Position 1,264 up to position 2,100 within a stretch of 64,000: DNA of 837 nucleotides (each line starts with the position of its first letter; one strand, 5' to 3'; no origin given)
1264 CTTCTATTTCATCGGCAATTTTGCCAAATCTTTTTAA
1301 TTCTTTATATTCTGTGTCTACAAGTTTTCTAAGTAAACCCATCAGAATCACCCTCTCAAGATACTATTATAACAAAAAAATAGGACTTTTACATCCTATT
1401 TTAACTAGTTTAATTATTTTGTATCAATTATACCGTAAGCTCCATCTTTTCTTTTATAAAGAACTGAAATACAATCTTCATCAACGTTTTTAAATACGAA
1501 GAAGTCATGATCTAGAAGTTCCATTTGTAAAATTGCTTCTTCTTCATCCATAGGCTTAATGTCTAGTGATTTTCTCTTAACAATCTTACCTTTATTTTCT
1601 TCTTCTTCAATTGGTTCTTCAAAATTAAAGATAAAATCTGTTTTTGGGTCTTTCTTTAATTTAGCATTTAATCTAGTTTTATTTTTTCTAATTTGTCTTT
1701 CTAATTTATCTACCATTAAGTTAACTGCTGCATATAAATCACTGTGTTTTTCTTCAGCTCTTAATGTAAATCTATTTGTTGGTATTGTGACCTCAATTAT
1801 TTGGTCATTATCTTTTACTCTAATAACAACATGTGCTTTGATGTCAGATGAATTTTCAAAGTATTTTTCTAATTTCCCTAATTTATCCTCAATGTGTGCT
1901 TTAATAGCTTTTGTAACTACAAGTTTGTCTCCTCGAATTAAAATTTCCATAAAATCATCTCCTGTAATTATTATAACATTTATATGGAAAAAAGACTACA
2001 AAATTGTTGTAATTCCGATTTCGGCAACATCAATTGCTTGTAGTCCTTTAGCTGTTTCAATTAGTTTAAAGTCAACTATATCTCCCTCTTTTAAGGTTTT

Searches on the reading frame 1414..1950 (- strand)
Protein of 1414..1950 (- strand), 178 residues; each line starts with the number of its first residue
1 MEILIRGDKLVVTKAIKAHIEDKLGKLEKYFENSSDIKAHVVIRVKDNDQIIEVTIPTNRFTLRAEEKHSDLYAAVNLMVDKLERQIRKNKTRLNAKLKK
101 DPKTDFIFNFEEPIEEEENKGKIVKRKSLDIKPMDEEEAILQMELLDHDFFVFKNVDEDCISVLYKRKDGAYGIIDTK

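Call 56: find_encoding_contigs(protein=window:1414-1950:-, flank=10000, max_places=5)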
Protein window:1414-1950:- (178 aa): 12 contigs read that carry it; 5 places shown.
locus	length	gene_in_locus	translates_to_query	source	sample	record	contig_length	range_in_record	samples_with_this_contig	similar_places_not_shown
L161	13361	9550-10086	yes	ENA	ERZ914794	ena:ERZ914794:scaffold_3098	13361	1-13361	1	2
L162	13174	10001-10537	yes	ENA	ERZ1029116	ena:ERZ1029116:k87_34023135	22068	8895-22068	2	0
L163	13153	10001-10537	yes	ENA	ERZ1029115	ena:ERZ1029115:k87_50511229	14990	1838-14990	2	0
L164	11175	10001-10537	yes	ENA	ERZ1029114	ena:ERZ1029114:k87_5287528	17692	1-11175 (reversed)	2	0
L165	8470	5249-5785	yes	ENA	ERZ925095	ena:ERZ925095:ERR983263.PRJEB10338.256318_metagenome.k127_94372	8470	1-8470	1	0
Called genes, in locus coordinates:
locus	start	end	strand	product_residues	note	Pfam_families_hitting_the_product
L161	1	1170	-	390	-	?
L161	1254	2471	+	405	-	PF03952:Enolase_N, PF00113:Enolase_C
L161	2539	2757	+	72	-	PF03840:SecG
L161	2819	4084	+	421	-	-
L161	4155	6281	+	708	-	PF22896:OB_RNR_1st (weak), PF08206:OB_RNB, PF17876:CSD2, PF00773:RNB, PF00575:S1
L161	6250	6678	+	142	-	PF01668:SmpB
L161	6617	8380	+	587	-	PF01425:Amidase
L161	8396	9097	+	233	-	PF00072:Response_reg (faint), PF04397:LytTR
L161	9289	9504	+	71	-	PF00313:CSD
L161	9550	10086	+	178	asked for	PF02482:Ribosomal_S30AE, PF16321:Ribosom_S30AE_C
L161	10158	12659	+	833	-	PF07517:SecA_DEAD, PF00270:DEAD (weak), PF01043:SecA_PP_bind, PF21090:P-loop_SecA, PF07516:SecA_SW, PF02810:SEC-C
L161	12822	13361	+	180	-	?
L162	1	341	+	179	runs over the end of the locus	PF00210:Ferritin (faint), PF02915:Rubrerythrin, PF21349:RUBY_RBDX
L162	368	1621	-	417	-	PF02388:FemAB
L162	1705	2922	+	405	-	PF03952:Enolase_N, PF00113:Enolase_C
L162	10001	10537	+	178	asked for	PF02482:Ribosomal_S30AE, PF16321:Ribosom_S30AE_C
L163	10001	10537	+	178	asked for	PF02482:Ribosomal_S30AE, PF16321:Ribosom_S30AE_C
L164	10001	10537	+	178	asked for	PF02482:Ribosomal_S30AE, PF16321:Ribosom_S30AE_C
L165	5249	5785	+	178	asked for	PF02482:Ribosomal_S30AE, PF16321:Ribosom_S30AE_C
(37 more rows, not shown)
